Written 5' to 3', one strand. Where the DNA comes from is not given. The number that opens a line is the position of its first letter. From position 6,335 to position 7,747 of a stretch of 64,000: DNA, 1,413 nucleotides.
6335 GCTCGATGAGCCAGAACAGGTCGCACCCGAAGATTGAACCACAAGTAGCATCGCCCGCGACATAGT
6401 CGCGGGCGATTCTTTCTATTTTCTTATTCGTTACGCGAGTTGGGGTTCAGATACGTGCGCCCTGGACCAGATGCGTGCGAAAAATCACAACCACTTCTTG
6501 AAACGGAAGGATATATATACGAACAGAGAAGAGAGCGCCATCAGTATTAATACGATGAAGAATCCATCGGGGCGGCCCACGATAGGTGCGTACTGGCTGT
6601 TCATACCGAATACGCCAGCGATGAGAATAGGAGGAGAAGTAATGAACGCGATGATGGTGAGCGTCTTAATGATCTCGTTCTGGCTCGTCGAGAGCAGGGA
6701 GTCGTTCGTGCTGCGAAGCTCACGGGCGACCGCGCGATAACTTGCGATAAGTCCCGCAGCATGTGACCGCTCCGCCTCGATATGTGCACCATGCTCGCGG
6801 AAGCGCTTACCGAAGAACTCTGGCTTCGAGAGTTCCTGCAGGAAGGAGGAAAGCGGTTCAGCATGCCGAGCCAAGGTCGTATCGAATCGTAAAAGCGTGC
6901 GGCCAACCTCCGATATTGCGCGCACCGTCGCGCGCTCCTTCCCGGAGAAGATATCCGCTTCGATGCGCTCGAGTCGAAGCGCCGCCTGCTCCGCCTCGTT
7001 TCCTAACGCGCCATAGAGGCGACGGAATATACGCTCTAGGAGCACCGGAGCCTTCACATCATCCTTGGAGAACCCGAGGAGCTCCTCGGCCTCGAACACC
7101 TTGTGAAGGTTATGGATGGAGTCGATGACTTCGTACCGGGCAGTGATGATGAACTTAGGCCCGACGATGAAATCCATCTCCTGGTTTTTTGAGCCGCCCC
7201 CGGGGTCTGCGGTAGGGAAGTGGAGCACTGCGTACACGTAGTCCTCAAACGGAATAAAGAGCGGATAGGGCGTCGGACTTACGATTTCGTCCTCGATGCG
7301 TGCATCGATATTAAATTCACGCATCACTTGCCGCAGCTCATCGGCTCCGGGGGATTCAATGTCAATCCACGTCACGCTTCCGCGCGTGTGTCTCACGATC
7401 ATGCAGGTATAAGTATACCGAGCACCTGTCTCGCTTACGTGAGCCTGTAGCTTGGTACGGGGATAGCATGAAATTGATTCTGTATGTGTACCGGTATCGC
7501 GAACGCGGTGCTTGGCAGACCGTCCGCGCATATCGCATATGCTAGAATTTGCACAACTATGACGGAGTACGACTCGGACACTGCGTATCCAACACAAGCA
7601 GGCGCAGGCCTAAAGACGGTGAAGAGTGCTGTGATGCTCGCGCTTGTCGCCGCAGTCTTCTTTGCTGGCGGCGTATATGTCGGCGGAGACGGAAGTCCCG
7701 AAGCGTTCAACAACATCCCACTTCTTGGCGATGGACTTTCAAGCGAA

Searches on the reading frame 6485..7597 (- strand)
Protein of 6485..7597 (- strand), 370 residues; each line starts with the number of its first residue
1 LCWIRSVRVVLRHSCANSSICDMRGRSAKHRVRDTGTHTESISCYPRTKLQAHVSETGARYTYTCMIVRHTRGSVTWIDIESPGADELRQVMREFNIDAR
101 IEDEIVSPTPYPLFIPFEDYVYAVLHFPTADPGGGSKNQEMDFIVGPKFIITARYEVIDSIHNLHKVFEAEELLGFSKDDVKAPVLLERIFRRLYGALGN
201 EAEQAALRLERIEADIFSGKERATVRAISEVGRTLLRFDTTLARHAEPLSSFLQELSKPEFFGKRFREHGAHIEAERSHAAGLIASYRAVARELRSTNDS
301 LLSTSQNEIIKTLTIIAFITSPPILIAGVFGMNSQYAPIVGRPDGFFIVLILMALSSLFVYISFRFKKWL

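Call 95: search_protein_families(library=pfam, proteins=[window:6485-7597:-], max_evalue=0.00001)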
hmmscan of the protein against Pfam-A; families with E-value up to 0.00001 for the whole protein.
window:6485-7597:- (370 aa): 1 family
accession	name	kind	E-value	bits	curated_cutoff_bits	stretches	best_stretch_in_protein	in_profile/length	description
PF01544.23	CorA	-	1.5e-41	143.1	27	1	74-365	3-291/292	CorA-like Mg2+ transporter protein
